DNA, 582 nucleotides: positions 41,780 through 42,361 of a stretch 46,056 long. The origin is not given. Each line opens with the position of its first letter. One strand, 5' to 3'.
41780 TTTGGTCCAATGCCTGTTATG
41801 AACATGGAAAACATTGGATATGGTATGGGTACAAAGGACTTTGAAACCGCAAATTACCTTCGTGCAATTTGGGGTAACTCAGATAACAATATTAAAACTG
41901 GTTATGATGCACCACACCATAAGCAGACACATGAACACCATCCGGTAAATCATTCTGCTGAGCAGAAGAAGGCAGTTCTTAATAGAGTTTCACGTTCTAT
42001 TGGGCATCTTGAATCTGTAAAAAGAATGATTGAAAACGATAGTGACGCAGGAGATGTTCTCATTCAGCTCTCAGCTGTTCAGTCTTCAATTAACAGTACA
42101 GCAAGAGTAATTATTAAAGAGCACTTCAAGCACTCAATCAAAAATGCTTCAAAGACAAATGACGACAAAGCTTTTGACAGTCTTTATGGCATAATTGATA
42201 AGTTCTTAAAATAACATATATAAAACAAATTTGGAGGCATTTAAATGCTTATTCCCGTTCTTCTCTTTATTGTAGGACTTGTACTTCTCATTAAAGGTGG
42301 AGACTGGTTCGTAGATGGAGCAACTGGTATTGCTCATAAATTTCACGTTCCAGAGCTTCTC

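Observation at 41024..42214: LarC-type nickel-binding N-domain fused to a CsoR/RcnR-family fold, replacing the LarC2 CTP-binding domain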

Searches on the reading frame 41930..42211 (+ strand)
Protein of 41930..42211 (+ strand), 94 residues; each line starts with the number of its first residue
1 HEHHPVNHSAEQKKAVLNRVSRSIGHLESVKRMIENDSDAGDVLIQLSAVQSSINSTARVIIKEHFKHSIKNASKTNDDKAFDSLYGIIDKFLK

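Call 28: find_related_loci(query=A2, collection=genome_contigs, flank=10000)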
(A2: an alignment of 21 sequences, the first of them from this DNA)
Query A2 (94 aa) in genome_contigs; peptide patterns used: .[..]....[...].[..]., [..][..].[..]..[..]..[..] (x = any residue, [..] = any of these).
493 stretches matched a pattern; 456 encode a relative of the query (tblastn E <= 1e-3); the best 80 are kept; 80 distinct loci.
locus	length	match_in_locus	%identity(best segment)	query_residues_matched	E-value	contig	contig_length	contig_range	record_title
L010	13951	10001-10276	88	3-94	3e-51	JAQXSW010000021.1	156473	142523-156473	MAG: Oscillospiraceae bacterium isolate SUG1493 k141_677088, whole genome shotgun sequence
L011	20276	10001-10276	71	3-94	4e-41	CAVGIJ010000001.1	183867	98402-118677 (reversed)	Acutalibacteraceae bacterium isolate H07631-L1_cleanbin_000002 genome assembly, contig: Spades_H07631-L1_contig_11, whol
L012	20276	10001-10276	68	3-94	2e-39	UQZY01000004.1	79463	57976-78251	uncultured Ruminococcaceae bacterium isolate UMGS802 genome assembly, contig: NODE_163_length_79463_cov_4.884168, whole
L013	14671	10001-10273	66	4-94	9e-38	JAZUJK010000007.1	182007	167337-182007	MAG: Acutalibacteraceae bacterium isolate T1900045256_TH20190026.MAGScoT_cleanbin_000002 SGB_5791_k141_167867, whole gen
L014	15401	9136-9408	67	4-94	2e-37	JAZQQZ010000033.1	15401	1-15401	MAG: Acutalibacteraceae bacterium isolate T1900045232_TH20190002.MAGScoT_cleanbin_000011 SGB_5422_k141_849198, whole gen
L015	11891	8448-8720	64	4-94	1e-36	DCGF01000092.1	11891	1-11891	MAG TPA_asm: Ruminococcaceae bacterium UBA1785 UBA1785_contig_125856, whole genome shotgun sequence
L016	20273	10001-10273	63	4-94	2e-36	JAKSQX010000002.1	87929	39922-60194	MAG: Clostridia bacterium isolate Horse_feces240 MAG240_2, whole genome shotgun sequence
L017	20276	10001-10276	65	4-94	9e-36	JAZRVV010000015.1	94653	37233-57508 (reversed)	MAG: Acutalibacteraceae bacterium isolate T1900044953_TA20190006.MAGScoT_cleanbin_000012 SGB_3732_k141_195412, whole gen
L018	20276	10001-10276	65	4-94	6e-36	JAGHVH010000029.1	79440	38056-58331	MAG: Candidatus Limimonas egerieequi isolate E5_MB2_129 c_000000922944, whole genome shotgun sequence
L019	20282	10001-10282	60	1-94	3e-35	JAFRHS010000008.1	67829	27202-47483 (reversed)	MAG: Clostridia bacterium isolate RGIG2480 Goat_Jejunum-2__c40482, whole genome shotgun sequence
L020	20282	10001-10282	60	1-94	2e-35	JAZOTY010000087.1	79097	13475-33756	MAG: Acutalibacteraceae bacterium isolate T1900045536_YK20190230.MAGScoT_cleanbin_000005 SGB_7766_k141_4908644, whole ge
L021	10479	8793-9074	60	1-94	2e-35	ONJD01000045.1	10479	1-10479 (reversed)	uncultured Clostridiales bacterium isolate RUG351 genome assembly, contig: scaffold_4063, whole genome shotgun sequence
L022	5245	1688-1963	64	4-94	5e-35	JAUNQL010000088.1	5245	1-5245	MAG: Clostridia bacterium isolate S38M_St_5 NODE_5384_length_5245_cov_5.382659, whole genome shotgun sequence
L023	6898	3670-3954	60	1-94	5e-34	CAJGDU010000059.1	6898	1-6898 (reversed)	MAG: Clostridiaceae bacterium isolate MAG54 genome assembly, contig: k141_3353355_length_6898_cov_27.4250, whole genome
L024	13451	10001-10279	57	1-94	2e-33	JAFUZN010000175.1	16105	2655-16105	MAG: Clostridia bacterium isolate RGIG4968 Roe_deer_Rumen-4__c252934, whole genome shotgun sequence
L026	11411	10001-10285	57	1-94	2e-32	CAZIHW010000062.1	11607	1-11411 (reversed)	MAG TPA_asm: uncultured Eubacteriales bacterium isolate SRP330255_co2_63 genome assembly, contig: k141_1334696, whole ge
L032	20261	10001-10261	57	8-94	7e-29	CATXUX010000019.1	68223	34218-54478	MAG TPA_asm: uncultured Lachnospiraceae bacterium isolate ERR9492500_bin.4_MetaWRAP_v1.3_MAG genome assembly, contig: ER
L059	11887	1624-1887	49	7-94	4e-25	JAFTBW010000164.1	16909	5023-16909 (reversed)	MAG: Oscillospiraceae bacterium isolate RGIG3677 Goat_Rumen.Co__c2151840, whole genome shotgun sequence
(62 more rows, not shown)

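Call 42: search_protein_families(library=pfam, proteins=[L059:160-1581:+, L059:1588-1887:+, L059:1930-2736:+, L059:2750-3514:+, L011:9848-10276:+, L026:9752-10285:+, L032:9230-10261:+, L011:10451-11164:+, L026:10452-11000:+, L059:5836-7083:+], max_evalue=0.01)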
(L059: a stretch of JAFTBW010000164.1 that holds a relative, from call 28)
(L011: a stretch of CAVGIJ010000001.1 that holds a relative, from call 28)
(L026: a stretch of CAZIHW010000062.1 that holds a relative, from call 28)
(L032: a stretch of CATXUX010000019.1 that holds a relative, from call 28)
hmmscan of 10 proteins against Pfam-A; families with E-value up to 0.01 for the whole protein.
L059:160-1581:+ (474 aa): 1 family
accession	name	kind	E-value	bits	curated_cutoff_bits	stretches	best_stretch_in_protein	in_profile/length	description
PF01969.22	Ni_insertion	-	9.5e-138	459.8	22.1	1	38-463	1-373/375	Nickel insertion protein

L059:1588-1887:+ (100 aa): 1 family
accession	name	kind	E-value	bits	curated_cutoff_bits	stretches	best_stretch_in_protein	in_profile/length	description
PF02583.22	Trns_repr_metal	-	2.1e-27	95.8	22.8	1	19-97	2-78/78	Metal-sensitive transcriptional repressor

L059:1930-2736:+ (269 aa): 5 families
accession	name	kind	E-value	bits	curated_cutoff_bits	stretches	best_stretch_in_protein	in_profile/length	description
PF02540.23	NAD_synthase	-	4.7e-05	23.1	21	1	7-83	5-84/242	NAD synthase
PF01171.26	ATP_bind_3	-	7.4e-05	23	27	1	22-77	3-63/182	PP-loop family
PF06508.19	QueC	-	0.00095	19.2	22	1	21-81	2-61/210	Queuosine biosynthesis protein QueC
PF01927.22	Mut7-C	-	0.0071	16.9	23.3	0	10-114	11-111/146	Mut7-C RNAse domain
PF00733.27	Asn_synthase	-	0.0083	16.2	21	0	9-82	8-81/354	Asparagine synthase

L059:2750-3514:+ (255 aa): 1 family
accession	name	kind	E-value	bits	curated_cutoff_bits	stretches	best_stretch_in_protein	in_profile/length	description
PF00731.26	AIRC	-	1e-17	64.5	30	1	128-252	2-126/148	AIR carboxylase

L011:9848-10276:+ (143 aa): 3 families
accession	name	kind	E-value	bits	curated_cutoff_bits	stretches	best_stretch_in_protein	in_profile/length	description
PF02583.22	Trns_repr_metal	-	1.2e-22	80.5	22.8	1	61-140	1-78/78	Metal-sensitive transcriptional repressor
PF22215.1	MLKL_N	-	0.0037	17.2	27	1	41-127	4-89/142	Mixed lineage kinase domain-like N-terminal domain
PF15209.11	IL31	-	0.0063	16.8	27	1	19-106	16-99/132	Interleukin 31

L026:9752-10285:+ (178 aa): 1 family
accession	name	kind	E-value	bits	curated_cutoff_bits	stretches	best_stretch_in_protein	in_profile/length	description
PF02583.22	Trns_repr_metal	-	2.3e-18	66.8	22.8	1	96-173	2-76/78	Metal-sensitive transcriptional repressor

L032:9230-10261:+ (344 aa): 6 families
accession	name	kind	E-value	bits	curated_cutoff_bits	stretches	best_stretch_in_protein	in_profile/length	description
PF13419.12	HAD_2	-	2.8e-41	142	23.8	1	6-185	1-178/178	Haloacid dehalogenase-like hydrolase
PF02583.22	Trns_repr_metal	-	2e-25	89.4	22.8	1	262-341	1-78/78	Metal-sensitive transcriptional repressor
PF00702.32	Hydrolase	-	3.1e-24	86.9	26.4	1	3-179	1-191/191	haloacid dehalogenase-like hydrolase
PF13242.12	Hydrolase_like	-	4.4e-11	43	22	1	141-209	3-74/75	HAD-hyrolase-like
PF12710.13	HAD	-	2.5e-07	31.7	27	1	6-175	1-188/189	haloacid dehalogenase-like hydrolase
PF08282.18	Hydrolase_3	-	0.0067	16.6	20.9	0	84-128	14-57/255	haloacid dehalogenase-like hydrolase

L011:10451-11164:+ (238 aa): 1 family
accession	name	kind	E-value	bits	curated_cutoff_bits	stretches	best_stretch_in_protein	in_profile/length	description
PF09359.15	VTC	-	1.2e-40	140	23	1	10-228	1-233/235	VTC domain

L026:10452-11000:+ (183 aa): 9 families
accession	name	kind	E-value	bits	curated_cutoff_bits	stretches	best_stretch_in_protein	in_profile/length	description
PF22381.2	Staph_reg_Sar_Rot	-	2.8e-20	72.6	27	1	53-136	2-85/85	Transcriptional regulator SarA/Rot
PF01047.28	MarR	-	8.9e-15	54.8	24.6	1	63-120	1-58/59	MarR family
PF12802.13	MarR_2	-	7.8e-10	39.2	27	1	62-119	2-60/61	MarR family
PF13463.12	HTH_27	-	1.3e-06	29.1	22.2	1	82-129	21-68/68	Winged helix DNA-binding domain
PF13601.12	HTH_34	-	1.4e-06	28.8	27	1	71-133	6-69/80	Winged helix DNA-binding domain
PF13412.12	HTH_24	-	0.0023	17.9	21.9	1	73-110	11-48/48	Winged helix-turn-helix DNA-binding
PF17007.11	HTH_micro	-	0.0025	17.2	27.3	1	69-141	96-164/454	HTH-like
PF01978.25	TrmB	-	0.0094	16.2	25.6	0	70-115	13-58/68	Sugar-specific transcriptional regulator TrmB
PF01638.23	HxlR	-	0.0096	16.2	20.8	0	83-136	22-76/91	HxlR-like helix-turn-helix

L059:5836-7083:+ (416 aa): 2 families
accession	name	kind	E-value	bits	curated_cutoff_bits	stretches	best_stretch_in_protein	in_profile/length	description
PF07221.17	GlcNAc_2-epim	-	6.7e-57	193.7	23.4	1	42-380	1-336/347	N-acylglucosamine 2-epimerase (GlcNAc 2-epimerase)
PF03663.20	Glyco_hydro_76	-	0.00012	22.2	25.9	0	79-154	171-248/366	Glycosyl hydrolase family 76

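Call 72: search_protein_representatives(alignment_id=A2)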
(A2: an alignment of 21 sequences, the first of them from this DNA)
Query: 21 sequences, 95 profile positions. Proteins with E-value up to 0.001 (for the whole library): 5021; up to 1e-10: 697; up to 1e-30: 4. The best 150 are listed.
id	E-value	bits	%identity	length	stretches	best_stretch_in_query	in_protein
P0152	3.5e-44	164.9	-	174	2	4-86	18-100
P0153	2.7e-42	158.9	-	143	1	3-95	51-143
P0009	8.0e-41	154.2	-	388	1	2-95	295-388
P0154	6.2e-35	135.3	-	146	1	2-95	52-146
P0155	5.2e-30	119.5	-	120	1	3-94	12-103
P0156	2.4e-28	114.2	-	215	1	3-94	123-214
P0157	3.8e-28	113.6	-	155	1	4-94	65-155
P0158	6.6e-28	112.8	-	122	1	9-94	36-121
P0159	7.7e-28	112.6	-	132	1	2-95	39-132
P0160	1.0e-27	112.2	-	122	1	2-95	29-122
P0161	1.3e-27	111.9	-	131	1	2-95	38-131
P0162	1.5e-27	111.6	-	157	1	12-95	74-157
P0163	1.7e-27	111.5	-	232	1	10-95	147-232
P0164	2.1e-27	111.2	-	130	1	9-95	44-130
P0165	3.4e-27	110.5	-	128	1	4-95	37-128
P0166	3.9e-27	110.3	-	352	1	8-95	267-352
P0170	1.2e-26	108.8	-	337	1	8-95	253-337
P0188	2.5e-25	104.5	-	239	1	5-95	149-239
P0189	2.5e-25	104.5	-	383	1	2-95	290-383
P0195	9.0e-25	102.7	-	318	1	3-95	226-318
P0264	3.2e-21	91.4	-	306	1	2-95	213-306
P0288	2.1e-20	88.7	-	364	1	3-95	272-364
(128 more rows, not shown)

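Call 73: search_protein_families(library=pfam, proteins=[P0189, P0288, P0166, P0170, P0195, P0264, P0163, P0188, P0152, P0154], max_evalue=0.001)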
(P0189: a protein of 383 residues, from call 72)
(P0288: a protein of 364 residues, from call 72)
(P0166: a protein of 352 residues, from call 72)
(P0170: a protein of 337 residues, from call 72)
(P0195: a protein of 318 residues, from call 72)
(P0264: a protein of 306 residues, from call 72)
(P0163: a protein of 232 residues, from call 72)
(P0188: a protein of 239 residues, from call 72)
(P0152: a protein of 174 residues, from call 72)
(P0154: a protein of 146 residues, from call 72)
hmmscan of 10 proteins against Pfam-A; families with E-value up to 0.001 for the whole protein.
P0189 (383 aa): 9 families
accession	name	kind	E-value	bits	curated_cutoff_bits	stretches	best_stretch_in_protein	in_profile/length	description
PF00158.32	Sigma54_activat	-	1.4e-44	152.2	20.2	1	165-287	2-123/168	Sigma-54 interaction domain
PF02583.22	Trns_repr_metal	-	7.9e-28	97.1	22.8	1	302-380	2-78/78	Metal-sensitive transcriptional repressor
PF00989.32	PAS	-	2.8e-10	40.6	22.6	1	26-130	2-113/113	PAS fold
PF14532.12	Sigma54_activ_2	-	1.1e-09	39.1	25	1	176-283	12-95/138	Sigma-54 interaction domain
PF08448.16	PAS_4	-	3.7e-09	37.2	23.1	1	31-132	1-107/110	PAS fold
PF13426.13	PAS_9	-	6.3e-08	33.3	27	1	36-132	2-103/103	PAS domain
PF07728.20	AAA_5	-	1.8e-05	25.2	22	1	188-298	2-107/139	AAA domain (dynein-related subfamily)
PF07724.20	AAA_2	-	0.00019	21.9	27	1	187-307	5-119/166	AAA domain (Cdc48 subfamily)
PF13188.13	PAS_8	-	0.00072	19.8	21.8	0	27-72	3-45/65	PAS domain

P0288 (364 aa): 2 families
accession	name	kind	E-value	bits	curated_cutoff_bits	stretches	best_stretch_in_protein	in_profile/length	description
PF01969.22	Ni_insertion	-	3.6e-78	263.7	22.1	1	5-257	1-248/375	Nickel insertion protein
PF02583.22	Trns_repr_metal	-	4.9e-22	78.6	22.8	1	283-360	2-77/78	Metal-sensitive transcriptional repressor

P0166 (352 aa): 2 families
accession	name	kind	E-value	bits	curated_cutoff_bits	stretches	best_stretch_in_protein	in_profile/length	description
PF01969.22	Ni_insertion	-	7.7e-46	157.3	22.1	1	4-255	1-235/375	Nickel insertion protein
PF02583.22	Trns_repr_metal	-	2e-15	57.4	22.8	1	273-348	2-77/78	Metal-sensitive transcriptional repressor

P0170 (337 aa): 2 families
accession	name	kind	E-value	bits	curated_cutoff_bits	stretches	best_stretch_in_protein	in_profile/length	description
PF01969.22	Ni_insertion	-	2.1e-38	132.9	22.1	1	4-238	1-243/375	Nickel insertion protein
PF02583.22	Trns_repr_metal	-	2.2e-17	63.6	22.8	1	258-331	1-75/78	Metal-sensitive transcriptional repressor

P0195 (318 aa): 13 families
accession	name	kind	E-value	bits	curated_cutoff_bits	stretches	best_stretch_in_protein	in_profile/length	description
PF02583.22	Trns_repr_metal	-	2.2e-26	92.5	22.8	1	238-314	3-77/78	Metal-sensitive transcriptional repressor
PF13649.12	Methyltransf_25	-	3.2e-21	76.2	27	1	41-136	1-97/97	Methyltransferase domain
PF08241.18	Methyltransf_11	-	1.9e-17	64.1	21.2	1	42-140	1-95/95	Methyltransferase domain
PF08242.18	Methyltransf_12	-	4.4e-16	59.8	30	1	42-138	1-98/98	Methyltransferase domain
PF13847.12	Methyltransf_31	-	2.7e-15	56.8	27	1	37-141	3-110/145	Methyltransferase domain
PF13489.12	Methyltransf_23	-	8.9e-15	55.2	27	1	21-154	5-130/164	Methyltransferase domain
PF01209.24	Ubie_methyltran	-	3.8e-09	36.7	20.1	1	28-147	38-157/233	ubiE/COQ5 methyltransferase family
PF02353.26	CMAS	-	4.3e-07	30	27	1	26-153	51-176/273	Mycolic acid cyclopropane synthetase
PF05175.20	MTS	-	5.7e-07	29.8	23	1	27-145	21-143/170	Methyltransferase small domain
PF01135.25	PCMT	-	6.8e-06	26.4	20.3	1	27-83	63-119/210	Protein-L-isoaspartate(D-aspartate) O-methyltransferase (PCMT)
PF00891.24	Methyltransf_2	-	0.0002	21.2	22.3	1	27-144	52-168/210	O-methyltransferase domain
PF01728.25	FtsJ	-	0.00044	20.6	24.1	1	28-98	12-78/181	FtsJ-like methyltransferase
PF20922.3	Anamorsin_N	-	0.00091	19.4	27.1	0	95-147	42-94/163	Anamorsin, N-terminal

P0264 (306 aa): 9 families
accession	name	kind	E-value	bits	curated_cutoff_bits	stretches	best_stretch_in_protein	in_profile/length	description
PF02583.22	Trns_repr_metal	-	4.1e-27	94.8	22.8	1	225-303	2-78/78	Metal-sensitive transcriptional repressor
PF13649.12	Methyltransf_25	-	1.2e-13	52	27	1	41-139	1-97/97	Methyltransferase domain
PF13847.12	Methyltransf_31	-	2.8e-11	43.7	27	1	36-150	2-116/145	Methyltransferase domain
PF08241.18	Methyltransf_11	-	3.4e-09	37.6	21.2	1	42-143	1-95/95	Methyltransferase domain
PF13489.12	Methyltransf_23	-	3.9e-08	33.6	27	1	26-158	9-131/164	Methyltransferase domain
PF08242.18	Methyltransf_12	-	3.1e-07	31.5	30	1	42-140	1-97/98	Methyltransferase domain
PF01209.24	Ubie_methyltran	-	1.2e-05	25.2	20.1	1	28-105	38-114/233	ubiE/COQ5 methyltransferase family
PF00891.24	Methyltransf_2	-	3.8e-05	23.6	22.3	1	25-144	50-165/210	O-methyltransferase domain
PF07021.18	MetW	-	0.00015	21.9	21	1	32-78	8-52/193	Methionine biosynthesis protein MetW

P0163 (232 aa): 6 families
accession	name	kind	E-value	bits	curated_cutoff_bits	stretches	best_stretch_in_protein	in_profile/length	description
PF02583.22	Trns_repr_metal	-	2.9e-27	95.3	22.8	1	152-229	3-78/78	Metal-sensitive transcriptional repressor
PF08241.18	Methyltransf_11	-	3.3e-08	34.5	21.2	1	1-63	30-94/95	Methyltransferase domain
PF13649.12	Methyltransf_25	-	3.8e-07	31.1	27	1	1-60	33-97/97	Methyltransferase domain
PF13489.12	Methyltransf_23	-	3.2e-06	27.4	27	1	21-64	73-116/164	Methyltransferase domain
PF08242.18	Methyltransf_12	-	1.8e-05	25.8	30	1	19-62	56-98/98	Methyltransferase domain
PF13847.12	Methyltransf_31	-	4.4e-05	23.6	27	1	15-68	57-113/145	Methyltransferase domain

P0188 (239 aa): 2 families
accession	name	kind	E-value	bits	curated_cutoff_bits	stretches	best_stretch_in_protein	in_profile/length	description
PF01297.22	ZnuA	-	7.3e-29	101.5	29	1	38-147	1-98/263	Zinc-uptake complex component A periplasmic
PF02583.22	Trns_repr_metal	-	1e-26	93.5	22.8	1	158-236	2-78/78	Metal-sensitive transcriptional repressor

P0152 (174 aa): 1 family
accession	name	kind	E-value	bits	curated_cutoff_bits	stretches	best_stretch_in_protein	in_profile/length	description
PF02583.22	Trns_repr_metal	-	3.7e-47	159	22.8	2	28-103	2-75/78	Metal-sensitive transcriptional repressor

P0154 (146 aa): 1 family
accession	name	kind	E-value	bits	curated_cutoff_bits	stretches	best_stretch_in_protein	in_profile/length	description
PF02583.22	Trns_repr_metal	-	5.3e-18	65.6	22.8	1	64-134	2-69/78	Metal-sensitive transcriptional repressor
